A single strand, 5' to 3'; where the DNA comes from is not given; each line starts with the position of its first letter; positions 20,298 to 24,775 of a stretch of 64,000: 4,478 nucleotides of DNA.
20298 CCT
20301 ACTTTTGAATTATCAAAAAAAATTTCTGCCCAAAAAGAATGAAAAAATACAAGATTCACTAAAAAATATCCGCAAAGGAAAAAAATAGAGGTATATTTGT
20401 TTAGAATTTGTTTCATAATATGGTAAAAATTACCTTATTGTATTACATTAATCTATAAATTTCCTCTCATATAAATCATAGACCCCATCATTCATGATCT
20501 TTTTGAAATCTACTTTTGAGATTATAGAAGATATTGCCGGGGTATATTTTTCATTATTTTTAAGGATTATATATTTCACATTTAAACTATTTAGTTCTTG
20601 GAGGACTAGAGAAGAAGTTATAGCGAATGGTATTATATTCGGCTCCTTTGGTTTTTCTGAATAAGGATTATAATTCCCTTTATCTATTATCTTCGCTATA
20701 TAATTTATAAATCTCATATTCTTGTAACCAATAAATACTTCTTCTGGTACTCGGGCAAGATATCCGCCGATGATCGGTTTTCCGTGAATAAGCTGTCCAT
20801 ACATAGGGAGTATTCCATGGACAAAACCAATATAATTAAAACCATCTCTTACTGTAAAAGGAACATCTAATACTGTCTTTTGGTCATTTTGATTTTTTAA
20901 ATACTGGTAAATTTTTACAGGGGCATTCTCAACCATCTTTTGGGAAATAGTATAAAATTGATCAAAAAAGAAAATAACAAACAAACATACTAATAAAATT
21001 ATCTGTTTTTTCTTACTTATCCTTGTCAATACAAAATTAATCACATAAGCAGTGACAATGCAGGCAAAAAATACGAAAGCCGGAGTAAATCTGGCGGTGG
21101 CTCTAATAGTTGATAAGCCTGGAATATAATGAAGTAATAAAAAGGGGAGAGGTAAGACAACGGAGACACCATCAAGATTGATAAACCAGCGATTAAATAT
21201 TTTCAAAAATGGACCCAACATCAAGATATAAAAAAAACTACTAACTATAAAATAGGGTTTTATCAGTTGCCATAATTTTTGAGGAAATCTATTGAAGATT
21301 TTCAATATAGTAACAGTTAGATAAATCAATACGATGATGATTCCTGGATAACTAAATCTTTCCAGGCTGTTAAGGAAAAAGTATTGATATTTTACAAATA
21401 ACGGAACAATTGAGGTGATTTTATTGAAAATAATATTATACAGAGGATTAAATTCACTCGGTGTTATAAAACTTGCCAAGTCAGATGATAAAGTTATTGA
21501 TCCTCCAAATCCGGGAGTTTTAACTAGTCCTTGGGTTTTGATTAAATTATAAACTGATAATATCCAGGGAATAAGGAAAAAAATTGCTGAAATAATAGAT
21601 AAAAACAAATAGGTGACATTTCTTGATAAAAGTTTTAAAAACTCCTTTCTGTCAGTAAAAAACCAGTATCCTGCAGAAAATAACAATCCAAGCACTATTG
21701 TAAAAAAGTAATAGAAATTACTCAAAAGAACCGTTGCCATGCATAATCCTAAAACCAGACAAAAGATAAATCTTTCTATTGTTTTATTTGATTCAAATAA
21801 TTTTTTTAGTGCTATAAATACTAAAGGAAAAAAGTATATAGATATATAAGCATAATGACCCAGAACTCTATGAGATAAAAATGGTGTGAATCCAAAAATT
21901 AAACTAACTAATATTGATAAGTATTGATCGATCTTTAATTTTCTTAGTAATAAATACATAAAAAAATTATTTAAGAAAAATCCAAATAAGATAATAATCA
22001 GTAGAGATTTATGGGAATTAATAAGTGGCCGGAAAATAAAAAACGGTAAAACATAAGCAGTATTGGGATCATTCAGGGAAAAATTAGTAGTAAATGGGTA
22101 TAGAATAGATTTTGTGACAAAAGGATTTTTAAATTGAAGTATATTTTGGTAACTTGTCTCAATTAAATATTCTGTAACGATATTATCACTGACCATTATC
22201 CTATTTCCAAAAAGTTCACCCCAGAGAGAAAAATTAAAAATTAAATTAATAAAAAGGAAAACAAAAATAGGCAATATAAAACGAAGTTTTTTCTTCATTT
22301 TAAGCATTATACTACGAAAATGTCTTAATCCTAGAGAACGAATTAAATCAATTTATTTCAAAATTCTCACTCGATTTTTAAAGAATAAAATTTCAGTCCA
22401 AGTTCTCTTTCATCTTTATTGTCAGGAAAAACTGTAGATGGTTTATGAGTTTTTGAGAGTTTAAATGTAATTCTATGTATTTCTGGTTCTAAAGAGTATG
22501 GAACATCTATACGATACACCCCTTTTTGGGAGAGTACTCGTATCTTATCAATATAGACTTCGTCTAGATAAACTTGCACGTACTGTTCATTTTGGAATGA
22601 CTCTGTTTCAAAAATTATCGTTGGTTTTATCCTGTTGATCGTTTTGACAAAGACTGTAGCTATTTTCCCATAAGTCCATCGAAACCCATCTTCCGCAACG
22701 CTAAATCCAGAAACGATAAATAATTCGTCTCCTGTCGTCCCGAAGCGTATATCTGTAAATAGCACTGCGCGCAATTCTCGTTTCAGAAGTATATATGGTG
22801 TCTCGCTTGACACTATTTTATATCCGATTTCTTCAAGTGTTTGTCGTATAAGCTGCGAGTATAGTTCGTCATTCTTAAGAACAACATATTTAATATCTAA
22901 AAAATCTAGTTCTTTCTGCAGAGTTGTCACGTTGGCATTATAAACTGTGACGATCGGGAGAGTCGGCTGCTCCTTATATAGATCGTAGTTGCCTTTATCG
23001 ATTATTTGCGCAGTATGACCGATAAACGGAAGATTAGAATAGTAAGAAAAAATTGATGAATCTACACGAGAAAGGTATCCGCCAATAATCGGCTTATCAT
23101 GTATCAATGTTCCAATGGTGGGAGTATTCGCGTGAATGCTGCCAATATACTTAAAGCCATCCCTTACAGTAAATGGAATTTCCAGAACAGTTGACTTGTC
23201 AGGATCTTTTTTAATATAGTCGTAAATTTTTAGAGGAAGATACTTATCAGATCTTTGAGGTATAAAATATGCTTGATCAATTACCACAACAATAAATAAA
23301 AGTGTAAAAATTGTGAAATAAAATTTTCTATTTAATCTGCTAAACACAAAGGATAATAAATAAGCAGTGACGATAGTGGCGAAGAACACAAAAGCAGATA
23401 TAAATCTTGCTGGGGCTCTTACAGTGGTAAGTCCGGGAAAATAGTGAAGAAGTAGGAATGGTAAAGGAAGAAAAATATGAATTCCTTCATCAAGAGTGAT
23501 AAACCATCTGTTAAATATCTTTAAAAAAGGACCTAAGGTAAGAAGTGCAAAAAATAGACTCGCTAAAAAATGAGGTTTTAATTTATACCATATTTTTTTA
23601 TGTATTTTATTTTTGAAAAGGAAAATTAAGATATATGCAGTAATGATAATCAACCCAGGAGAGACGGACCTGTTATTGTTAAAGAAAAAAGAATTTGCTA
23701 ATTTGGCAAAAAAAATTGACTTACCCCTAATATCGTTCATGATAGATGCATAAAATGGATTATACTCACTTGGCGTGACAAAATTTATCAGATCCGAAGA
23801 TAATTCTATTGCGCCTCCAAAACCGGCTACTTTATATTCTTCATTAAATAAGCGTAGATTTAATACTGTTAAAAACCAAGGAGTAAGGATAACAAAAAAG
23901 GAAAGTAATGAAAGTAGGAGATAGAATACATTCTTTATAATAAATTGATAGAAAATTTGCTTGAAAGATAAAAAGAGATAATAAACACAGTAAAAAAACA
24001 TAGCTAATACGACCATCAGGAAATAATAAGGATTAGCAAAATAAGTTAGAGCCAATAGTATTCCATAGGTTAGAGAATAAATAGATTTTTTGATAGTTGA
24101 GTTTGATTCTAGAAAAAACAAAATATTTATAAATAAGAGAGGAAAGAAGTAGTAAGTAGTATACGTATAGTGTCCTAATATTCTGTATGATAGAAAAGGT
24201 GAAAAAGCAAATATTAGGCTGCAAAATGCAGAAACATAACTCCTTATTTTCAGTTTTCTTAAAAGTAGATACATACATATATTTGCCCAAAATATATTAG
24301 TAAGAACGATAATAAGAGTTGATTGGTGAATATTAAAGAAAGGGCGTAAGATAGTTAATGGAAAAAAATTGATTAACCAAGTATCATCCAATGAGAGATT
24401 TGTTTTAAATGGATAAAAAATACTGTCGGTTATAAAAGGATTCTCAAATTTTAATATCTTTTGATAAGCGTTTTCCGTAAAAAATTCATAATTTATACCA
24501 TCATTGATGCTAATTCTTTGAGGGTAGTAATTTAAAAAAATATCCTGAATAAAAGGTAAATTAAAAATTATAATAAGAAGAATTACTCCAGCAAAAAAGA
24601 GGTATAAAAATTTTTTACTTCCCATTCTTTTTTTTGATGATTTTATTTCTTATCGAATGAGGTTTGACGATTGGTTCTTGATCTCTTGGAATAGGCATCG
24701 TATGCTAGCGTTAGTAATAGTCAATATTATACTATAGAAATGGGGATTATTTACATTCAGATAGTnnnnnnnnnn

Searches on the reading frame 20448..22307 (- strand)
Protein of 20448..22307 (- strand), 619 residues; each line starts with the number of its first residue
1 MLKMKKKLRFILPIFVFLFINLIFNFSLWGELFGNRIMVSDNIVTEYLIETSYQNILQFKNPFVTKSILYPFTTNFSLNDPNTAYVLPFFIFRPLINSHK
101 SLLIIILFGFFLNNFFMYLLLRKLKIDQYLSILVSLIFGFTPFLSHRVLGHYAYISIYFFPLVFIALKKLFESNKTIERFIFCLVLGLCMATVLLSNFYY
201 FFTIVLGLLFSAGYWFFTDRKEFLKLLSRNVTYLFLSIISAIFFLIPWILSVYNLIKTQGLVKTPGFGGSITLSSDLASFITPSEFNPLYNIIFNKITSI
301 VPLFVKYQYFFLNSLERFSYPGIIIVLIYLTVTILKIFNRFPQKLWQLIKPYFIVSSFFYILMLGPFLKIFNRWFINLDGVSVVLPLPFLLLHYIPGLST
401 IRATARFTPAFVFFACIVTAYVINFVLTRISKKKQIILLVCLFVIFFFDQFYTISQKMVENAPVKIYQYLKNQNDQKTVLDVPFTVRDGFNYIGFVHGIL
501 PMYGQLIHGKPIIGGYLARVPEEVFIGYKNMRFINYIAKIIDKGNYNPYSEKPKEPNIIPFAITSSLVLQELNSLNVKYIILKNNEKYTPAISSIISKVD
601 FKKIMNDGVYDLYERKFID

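Call 4: search_protein_families(library=pfam, proteins=[window:20448-22307:-], max_evalue=1)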
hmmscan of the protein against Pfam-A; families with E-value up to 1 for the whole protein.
window:20448-22307:- (619 aa): 2 families
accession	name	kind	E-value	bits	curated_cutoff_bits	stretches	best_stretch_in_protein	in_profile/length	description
PF09586.16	YfhO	-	2.7e-07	29.8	28.5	1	87-478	77-470/835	Bacterial membrane protein YfhO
PF24677.1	DUF7657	-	0.012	14.8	26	1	106-348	121-372/401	Domain of unknown function (DUF7657)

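Call 5: search_protein_families(library=ncbifam, proteins=[window:20448-22307:-], max_evalue=1)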
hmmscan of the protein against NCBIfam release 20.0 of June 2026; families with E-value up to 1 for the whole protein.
window:20448-22307:- (619 aa): 0 families

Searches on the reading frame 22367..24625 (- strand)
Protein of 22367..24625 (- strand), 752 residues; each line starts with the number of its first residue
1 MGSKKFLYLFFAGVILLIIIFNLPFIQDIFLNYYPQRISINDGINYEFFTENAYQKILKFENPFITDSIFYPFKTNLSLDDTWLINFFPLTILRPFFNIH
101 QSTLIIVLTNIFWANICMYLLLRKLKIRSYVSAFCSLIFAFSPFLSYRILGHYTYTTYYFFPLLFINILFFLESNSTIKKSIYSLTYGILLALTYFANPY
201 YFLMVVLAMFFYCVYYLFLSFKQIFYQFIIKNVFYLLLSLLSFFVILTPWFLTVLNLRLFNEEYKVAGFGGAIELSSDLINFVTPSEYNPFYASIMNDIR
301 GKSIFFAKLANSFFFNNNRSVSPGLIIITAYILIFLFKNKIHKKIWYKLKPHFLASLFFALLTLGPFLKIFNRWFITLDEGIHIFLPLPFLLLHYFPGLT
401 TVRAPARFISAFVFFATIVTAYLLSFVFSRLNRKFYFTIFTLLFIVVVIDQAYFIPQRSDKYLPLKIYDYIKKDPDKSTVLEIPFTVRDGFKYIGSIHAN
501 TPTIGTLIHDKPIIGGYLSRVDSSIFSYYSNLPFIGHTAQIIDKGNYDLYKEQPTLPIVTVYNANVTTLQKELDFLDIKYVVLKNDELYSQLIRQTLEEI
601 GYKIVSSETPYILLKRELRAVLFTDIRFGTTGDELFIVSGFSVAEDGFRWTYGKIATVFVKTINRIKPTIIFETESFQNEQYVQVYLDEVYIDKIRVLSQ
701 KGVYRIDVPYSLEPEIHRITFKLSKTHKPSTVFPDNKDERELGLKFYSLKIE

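Call 4: search_protein_families(library=pfam, proteins=[window:22367-24625:-], max_evalue=1)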
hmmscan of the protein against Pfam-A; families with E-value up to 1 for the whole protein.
window:22367-24625:- (752 aa): 0 families

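Call 5: search_protein_families(library=ncbifam, proteins=[window:22367-24625:-], max_evalue=1)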
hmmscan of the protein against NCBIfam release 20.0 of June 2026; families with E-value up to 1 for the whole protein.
window:22367-24625:- (752 aa): 0 families

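Call 35: find_homologous_proteins(query=window:22367-24625:-, max_evalue=0.001)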
Query window:22367-24625:- (752 aa): 157 proteins with E <= 0.001 among 8000 candidates; the best 120 are listed.
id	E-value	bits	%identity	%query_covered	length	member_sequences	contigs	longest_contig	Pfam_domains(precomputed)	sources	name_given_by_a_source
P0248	0.0e+0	1136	100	70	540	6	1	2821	PF19830.5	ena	-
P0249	2.1e-206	706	47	100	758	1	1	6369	-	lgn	-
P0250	4.6e-203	695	47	98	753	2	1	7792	PF19830.5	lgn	-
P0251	3.5e-197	676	46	98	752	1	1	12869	-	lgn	-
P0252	1.2e-196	674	46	95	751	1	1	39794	PF19830.5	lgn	-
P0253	1.0e-194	668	45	100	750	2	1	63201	PF19830.5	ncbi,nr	ncbi:hypothetical protein KKD62_02145 [Patescibacteria group bacterium]|nr:hypothetical protein [Pat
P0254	5.4e-193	662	47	97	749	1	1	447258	PF19830.5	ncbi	-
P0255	7.8e-191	655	46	94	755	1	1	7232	PF19830.5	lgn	-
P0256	1.1e-189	651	45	98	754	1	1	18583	PF19830.5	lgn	-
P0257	1.2e-185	638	44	98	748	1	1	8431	PF19830.5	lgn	-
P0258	1.9e-184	634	45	95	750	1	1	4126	-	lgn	-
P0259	7.1e-184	632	44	98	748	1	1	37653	PF19830.5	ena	-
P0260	3.8e-181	623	44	96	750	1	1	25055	PF19830.5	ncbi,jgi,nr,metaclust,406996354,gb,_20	ncbi:MAG: hypothetical protein ACD_12C00312G0019 [uncultured bacterium]|nr:MAG: hypothetical protein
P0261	6.9e-181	622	43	95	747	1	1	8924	PF19830.5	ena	-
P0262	1.0e-179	618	43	95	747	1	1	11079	PF19830.5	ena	-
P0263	1.2e-179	618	43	95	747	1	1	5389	PF19830.5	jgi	-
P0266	2.2e-178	614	42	100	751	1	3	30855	PF19830.5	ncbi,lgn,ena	-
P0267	7.1e-178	612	42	96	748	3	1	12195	PF19830.5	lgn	-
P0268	2.5e-177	610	43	97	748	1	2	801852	PF19830.5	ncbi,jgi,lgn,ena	ncbi:MAG: hypothetical protein WC744_01040 [Patescibacteria group bacterium]|jgi:hypothetical protei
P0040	6.1e-176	606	42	99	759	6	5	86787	PF19830.5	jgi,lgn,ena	-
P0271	9.8e-176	605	43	95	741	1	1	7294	PF19830.5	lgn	-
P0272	1.2e-175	605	43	98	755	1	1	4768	PF19830.5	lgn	-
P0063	8.2e-174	599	40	98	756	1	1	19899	PF19830.5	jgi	jgi:hypothetical protein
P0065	2.2e-171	591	40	99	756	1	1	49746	PF19830.5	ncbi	-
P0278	5.8e-168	579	42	98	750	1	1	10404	PF19830.5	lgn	-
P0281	4.1e-163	563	43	90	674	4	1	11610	PF19830.5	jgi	jgi:hypothetical protein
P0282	1.1e-162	562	40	100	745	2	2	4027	PF19830.5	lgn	-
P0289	4.6e-154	533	46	80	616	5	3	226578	PF09586.17,PF19830.5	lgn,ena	-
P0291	3.4e-153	530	47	80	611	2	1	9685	PF24677.2,PF19830.5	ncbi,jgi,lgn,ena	ncbi:MAG: hypothetical protein WC894_04565 [Patescibacteria group bacterium]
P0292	6.0e-153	530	45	81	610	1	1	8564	PF19830.5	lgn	-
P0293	2.6e-152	527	45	82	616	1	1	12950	PF19830.5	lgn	-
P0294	3.2e-152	527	47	80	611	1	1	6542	PF19830.5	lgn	-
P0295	3.3e-152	527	46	80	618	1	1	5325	PF19830.5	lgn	-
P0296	3.4e-152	527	41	92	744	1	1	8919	PF19830.5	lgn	-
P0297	4.9e-152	527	49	76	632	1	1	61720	PF19830.5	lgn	-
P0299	1.7e-151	525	45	80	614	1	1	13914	PF19830.5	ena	-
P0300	4.1e-151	523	40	94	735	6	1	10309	PF19830.5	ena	-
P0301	7.7e-151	523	42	82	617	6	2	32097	PF19830.5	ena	-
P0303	1.1e-149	519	46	78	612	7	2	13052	PF19830.5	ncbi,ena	-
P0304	2.5e-149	518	47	75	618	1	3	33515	PF19830.5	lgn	-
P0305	3.0e-149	517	46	78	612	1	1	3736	PF19830.5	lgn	-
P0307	2.0e-148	515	46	80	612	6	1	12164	PF19830.5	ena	-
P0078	4.7e-148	513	38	98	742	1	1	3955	PF24677.2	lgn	-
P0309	1.9e-147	511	47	78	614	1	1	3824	PF19830.5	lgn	-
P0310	3.1e-147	511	46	80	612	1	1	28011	PF19830.5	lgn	-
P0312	8.1e-147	509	45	79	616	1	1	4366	PF19830.5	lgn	-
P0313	1.0e-146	509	45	80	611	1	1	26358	PF19830.5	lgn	-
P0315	2.4e-145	504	45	80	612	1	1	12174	PF19830.5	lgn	-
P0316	5.3e-145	503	47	76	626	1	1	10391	PF19830.5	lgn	-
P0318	1.6e-144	502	43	82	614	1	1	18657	PF19830.5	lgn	-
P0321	4.9e-144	500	44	80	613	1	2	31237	PF19830.5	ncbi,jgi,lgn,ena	-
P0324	1.7e-140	488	43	77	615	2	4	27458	PF19830.5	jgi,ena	-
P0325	5.0e-137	477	43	80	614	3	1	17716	PF19830.5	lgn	-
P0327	7.6e-136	473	43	80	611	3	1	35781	PF19830.5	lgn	-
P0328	6.7e-134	467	42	74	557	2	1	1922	PF19830.5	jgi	-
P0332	9.6e-132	459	42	77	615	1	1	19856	PF19830.5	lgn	-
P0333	1.3e-131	459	37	99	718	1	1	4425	PF19830.5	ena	-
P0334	1.4e-131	459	34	97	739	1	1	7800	PF19830.5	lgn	-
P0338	2.3e-125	438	36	93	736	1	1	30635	PF19830.5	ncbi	-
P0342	1.8e-120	422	35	97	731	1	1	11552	PF19830.5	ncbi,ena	-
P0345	1.0e-117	413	45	66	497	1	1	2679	PF19830.5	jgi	jgi:hypothetical protein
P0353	6.5e-111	391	33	99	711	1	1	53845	PF19830.5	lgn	-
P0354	6.9e-111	390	34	94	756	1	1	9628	PF19830.5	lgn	-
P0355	8.7e-111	390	35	92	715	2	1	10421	PF19830.5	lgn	-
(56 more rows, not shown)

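Call 42: find_encoding_contigs(protein=P0248, flank=3000, max_places=3)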
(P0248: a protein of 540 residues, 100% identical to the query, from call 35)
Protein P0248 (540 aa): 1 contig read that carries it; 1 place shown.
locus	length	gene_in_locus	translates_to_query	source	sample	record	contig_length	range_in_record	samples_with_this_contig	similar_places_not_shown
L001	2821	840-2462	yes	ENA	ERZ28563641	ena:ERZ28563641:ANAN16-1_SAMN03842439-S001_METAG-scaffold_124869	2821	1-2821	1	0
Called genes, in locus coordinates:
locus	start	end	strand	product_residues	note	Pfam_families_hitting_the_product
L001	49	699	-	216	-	PF25084:LbH_EIF2B (faint), PF00132:Hexapep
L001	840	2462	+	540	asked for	PF19830:DUF6311 (weak)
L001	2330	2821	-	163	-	?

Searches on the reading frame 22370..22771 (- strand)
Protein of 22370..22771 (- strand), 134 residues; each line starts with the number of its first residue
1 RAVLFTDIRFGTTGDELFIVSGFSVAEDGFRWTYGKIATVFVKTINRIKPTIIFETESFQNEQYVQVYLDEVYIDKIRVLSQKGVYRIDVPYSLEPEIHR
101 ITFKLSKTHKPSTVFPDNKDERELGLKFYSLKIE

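Call 8: search_protein_families(library=pfam, proteins=[window:22370-22771:-], max_evalue=10)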
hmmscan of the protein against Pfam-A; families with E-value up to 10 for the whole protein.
seq(134 aa): 2 families
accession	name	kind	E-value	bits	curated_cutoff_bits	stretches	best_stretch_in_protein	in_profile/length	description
PF22895.2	DUF7024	-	0.031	14.6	24.4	1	19-134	27-144/145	Domain of unknown function (DUF7024)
PF20695.2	UbiD_N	-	0.097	13.2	24.3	1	85-117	10-42/78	3-octaprenyl-4-hydroxybenzoate carboxy-lyase N-terminal domain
